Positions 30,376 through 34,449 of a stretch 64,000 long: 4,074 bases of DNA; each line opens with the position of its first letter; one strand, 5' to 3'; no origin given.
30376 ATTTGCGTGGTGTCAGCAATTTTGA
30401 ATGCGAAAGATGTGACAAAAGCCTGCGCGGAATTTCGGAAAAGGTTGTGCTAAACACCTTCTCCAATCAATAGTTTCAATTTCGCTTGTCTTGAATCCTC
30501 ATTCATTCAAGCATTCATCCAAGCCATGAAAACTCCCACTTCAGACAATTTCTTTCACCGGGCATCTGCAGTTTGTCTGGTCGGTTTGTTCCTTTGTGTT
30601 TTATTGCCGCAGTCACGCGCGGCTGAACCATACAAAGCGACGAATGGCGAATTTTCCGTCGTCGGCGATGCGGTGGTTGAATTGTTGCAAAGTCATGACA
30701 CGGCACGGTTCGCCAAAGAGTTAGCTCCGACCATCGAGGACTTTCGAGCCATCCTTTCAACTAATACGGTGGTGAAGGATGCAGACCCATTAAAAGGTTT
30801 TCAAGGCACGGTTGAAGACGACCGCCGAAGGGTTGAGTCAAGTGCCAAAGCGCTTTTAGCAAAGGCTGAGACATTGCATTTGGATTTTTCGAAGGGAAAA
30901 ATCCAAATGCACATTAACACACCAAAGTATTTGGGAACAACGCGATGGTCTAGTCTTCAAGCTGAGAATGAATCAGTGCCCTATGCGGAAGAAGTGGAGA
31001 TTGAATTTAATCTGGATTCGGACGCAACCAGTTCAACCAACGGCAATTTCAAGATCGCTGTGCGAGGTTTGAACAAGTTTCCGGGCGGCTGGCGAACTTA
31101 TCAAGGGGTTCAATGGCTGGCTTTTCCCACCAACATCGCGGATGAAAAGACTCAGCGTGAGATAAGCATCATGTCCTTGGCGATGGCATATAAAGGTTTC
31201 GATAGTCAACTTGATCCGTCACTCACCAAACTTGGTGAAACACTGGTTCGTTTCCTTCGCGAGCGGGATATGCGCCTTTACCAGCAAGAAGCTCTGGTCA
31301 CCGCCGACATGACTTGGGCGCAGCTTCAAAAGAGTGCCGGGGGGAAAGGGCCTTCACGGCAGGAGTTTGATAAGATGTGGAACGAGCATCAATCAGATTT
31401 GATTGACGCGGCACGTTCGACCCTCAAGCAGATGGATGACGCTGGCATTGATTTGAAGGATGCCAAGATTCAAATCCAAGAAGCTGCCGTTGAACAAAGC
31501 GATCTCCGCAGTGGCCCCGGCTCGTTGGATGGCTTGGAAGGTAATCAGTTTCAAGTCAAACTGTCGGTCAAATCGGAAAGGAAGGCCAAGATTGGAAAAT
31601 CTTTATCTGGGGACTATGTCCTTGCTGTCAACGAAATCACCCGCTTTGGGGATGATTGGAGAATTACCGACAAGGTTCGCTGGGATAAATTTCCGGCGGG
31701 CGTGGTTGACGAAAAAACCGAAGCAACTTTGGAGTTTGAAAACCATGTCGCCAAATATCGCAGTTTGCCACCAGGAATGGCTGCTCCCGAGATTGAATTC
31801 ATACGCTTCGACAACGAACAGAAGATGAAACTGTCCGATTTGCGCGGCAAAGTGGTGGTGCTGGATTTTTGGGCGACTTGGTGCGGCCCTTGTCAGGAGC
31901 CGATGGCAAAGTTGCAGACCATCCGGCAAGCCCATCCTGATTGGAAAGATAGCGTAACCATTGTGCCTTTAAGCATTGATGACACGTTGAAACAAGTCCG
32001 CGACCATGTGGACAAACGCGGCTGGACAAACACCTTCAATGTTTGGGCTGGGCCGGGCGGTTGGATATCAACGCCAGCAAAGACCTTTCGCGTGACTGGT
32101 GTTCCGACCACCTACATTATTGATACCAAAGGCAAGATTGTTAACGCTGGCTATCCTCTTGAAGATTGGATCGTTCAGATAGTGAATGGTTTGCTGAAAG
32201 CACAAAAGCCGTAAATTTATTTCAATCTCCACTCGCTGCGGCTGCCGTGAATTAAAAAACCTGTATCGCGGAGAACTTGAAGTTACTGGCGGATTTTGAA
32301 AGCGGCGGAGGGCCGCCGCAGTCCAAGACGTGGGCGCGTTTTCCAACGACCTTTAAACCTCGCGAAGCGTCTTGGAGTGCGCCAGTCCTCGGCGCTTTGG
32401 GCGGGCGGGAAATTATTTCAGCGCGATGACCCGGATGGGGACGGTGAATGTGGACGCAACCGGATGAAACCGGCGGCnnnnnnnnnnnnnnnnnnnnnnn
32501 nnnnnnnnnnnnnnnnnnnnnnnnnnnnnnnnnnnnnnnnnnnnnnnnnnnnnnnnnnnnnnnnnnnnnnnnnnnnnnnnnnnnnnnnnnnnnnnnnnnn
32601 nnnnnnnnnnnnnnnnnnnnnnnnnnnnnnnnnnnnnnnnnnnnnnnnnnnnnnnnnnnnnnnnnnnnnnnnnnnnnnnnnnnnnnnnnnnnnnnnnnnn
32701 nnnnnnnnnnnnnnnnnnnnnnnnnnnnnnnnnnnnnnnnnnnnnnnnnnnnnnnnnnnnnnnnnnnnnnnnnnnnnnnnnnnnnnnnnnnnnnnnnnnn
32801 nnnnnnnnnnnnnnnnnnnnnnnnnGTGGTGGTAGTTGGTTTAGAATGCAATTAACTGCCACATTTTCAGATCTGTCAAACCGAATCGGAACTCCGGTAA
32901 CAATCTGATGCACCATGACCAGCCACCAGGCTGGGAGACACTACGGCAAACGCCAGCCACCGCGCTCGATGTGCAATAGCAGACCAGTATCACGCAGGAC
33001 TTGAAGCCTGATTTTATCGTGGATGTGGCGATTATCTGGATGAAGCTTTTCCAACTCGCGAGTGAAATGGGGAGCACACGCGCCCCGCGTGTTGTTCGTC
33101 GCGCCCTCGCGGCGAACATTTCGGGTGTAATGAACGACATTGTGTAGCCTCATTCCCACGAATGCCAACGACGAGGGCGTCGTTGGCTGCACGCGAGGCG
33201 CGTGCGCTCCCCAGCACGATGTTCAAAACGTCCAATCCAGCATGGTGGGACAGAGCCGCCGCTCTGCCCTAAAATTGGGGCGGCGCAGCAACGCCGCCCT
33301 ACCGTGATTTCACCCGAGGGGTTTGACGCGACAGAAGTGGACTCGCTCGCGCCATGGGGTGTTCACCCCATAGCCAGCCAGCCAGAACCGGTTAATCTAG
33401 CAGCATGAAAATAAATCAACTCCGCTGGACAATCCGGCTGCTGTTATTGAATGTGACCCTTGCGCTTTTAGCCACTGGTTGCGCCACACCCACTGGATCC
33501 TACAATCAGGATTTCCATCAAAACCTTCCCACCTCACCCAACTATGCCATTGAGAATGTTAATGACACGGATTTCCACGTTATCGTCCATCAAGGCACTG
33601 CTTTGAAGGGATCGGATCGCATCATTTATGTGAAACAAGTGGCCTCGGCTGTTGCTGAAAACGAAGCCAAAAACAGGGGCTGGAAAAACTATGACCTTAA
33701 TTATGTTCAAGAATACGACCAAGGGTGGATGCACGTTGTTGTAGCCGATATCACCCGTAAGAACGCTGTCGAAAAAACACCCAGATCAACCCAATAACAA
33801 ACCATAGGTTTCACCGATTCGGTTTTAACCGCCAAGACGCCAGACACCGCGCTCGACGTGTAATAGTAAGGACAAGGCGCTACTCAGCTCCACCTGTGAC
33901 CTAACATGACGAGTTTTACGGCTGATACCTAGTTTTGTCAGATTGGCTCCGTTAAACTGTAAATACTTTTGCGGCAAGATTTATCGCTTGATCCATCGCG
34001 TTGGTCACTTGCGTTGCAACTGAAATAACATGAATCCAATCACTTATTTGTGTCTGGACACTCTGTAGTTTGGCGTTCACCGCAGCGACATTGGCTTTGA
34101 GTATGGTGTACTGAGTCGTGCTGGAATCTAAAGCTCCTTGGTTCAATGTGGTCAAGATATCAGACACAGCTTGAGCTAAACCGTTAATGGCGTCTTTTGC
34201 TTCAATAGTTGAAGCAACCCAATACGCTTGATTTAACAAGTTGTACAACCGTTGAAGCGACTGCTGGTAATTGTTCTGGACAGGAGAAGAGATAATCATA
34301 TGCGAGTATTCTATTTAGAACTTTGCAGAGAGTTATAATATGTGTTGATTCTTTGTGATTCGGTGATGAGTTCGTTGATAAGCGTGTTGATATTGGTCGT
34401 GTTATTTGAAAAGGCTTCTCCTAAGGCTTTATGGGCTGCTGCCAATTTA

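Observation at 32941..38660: Six copies of the 3' end of the DpnI-like gene punctuate a series of unrelated gene cassettes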

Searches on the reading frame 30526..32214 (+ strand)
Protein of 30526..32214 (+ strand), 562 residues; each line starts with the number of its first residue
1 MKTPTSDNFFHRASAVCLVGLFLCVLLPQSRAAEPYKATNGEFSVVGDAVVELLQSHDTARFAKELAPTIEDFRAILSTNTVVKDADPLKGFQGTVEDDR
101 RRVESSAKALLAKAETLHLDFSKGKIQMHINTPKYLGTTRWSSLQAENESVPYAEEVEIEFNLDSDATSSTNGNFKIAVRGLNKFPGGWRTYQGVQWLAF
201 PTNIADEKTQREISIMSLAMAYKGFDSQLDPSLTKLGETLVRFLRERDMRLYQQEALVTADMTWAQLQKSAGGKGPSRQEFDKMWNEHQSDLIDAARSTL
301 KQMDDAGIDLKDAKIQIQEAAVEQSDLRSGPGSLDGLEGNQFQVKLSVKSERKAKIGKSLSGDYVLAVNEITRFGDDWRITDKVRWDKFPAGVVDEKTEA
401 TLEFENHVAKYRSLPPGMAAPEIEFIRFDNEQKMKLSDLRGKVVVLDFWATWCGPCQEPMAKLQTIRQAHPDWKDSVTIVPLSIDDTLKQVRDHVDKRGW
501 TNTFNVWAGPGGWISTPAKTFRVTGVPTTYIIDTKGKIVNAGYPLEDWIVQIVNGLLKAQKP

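Call 7: search_protein_families(library=pfam, proteins=[window:30526-32214:+], max_evalue=0.01)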
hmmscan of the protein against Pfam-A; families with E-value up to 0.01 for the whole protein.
window:30526-32214:+ (562 aa): 5 families
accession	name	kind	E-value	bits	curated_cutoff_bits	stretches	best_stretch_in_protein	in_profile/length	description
PF13905.12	Thioredoxin_8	-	3e-15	56.7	27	1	441-538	1-94/94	Thioredoxin-like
PF00578.27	AhpC-TSA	-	6.1e-14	52.5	26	1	417-539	2-122/124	AhpC/TSA family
PF08534.16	Redoxin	-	2.3e-11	44.1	26.6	1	416-544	2-134/148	Redoxin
PF00085.26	Thioredoxin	-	9e-08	32.5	23.5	1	441-488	18-62/103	Thioredoxin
PF13098.12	Thioredoxin_2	-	9.9e-05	23.1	27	1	440-539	4-88/104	Thioredoxin-like domain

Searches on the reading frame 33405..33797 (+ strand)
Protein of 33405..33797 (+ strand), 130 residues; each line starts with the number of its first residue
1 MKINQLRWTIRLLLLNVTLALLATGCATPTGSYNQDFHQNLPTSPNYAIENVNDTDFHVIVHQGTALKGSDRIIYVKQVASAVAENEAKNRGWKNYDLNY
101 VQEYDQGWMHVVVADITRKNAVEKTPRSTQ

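Call 7: search_protein_families(library=pfam, proteins=[window:33405-33797:+], max_evalue=0.01)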
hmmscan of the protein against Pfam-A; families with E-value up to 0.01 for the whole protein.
window:33405-33797:+ (130 aa): 0 families

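Call 31: search_protein_families(library=padloc, proteins=[window:33405-33797:+], max_evalue=0.01)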
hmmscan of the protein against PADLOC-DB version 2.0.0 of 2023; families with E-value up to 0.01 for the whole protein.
window:33405-33797:+ (130 aa): 1 family
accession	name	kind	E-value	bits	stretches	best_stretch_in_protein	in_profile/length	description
PDLC02191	DUF3780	-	0.0018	15.8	1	47-95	104-152/196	-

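Call 32: search_protein_families(library=ncbifam, proteins=[window:33405-33797:+], max_evalue=0.01)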
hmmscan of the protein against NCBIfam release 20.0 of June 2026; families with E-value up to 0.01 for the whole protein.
window:33405-33797:+ (130 aa): 1 family
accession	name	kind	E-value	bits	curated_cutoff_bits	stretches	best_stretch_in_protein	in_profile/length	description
NF042961.1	DUF3780_antiphage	equivalog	0.0065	16.3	200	1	47-95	100-148/184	anti-phage-associated DUF3780 domain-containing protein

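Call 42: find_related_loci(query=window:33405-33797:+, collection=metagenome_contigs, flank=3000)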
Query window:33405-33797:+ (130 aa) in metagenome_contigs; peptide patterns used: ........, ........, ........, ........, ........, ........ (x = any residue, [..] = any of these).
80 stretches matched a pattern; 38 encode a relative of the query (tblastn E <= 1e-3); 38 distinct loci.
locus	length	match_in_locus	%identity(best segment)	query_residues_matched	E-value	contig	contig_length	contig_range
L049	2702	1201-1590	86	1-130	3e-77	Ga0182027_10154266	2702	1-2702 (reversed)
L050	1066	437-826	91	1-130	4e-71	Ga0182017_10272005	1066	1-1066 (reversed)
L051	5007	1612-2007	90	1-130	5e-65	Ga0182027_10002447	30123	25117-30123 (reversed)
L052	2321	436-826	83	1-130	2e-65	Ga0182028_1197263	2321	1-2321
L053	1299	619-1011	73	1-130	2e-67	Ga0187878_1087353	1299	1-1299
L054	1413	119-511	72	1-130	4e-67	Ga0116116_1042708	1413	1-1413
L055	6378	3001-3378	92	1-125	6e-63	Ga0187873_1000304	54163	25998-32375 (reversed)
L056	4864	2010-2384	90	1-124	9e-61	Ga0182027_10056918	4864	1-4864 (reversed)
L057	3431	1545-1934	82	1-130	4e-60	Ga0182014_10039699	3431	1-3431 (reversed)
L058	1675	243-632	82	1-130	6e-62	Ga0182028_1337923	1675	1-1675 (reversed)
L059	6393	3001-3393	74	1-130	2e-56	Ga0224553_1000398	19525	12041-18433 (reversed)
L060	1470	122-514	74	1-126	1e-57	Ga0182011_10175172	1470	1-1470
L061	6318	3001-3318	73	25-129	7e-51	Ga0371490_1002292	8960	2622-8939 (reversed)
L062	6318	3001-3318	73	25-129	7e-51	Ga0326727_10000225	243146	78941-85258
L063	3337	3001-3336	69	1-111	1e-44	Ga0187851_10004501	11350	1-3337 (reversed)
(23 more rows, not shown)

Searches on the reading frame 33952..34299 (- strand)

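Call 7: search_protein_families(library=pfam, proteins=[window:33952-34299:-], max_evalue=0.01)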
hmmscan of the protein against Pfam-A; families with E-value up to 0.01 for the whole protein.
window:33952-34299:- (115 aa): 2 families
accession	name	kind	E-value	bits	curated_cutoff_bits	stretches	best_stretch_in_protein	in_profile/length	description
PF01496.24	V_ATPase_I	-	0.0049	15.3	30.7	1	5-105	19-119/815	V-type ATPase 116kDa subunit family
PF06133.16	Com_YlbF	-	0.0074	17.2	23.9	0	9-50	60-101/105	Control of competence regulator ComK, YlbF/YmcA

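Call 31: search_protein_families(library=padloc, proteins=[window:33952-34299:-], max_evalue=0.01)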
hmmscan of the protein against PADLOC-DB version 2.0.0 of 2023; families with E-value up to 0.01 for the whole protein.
window:33952-34299:- (115 aa): 0 families

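Call 32: search_protein_families(library=ncbifam, proteins=[window:33952-34299:-], max_evalue=0.01)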
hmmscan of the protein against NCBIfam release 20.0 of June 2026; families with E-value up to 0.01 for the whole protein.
window:33952-34299:- (115 aa): 0 families
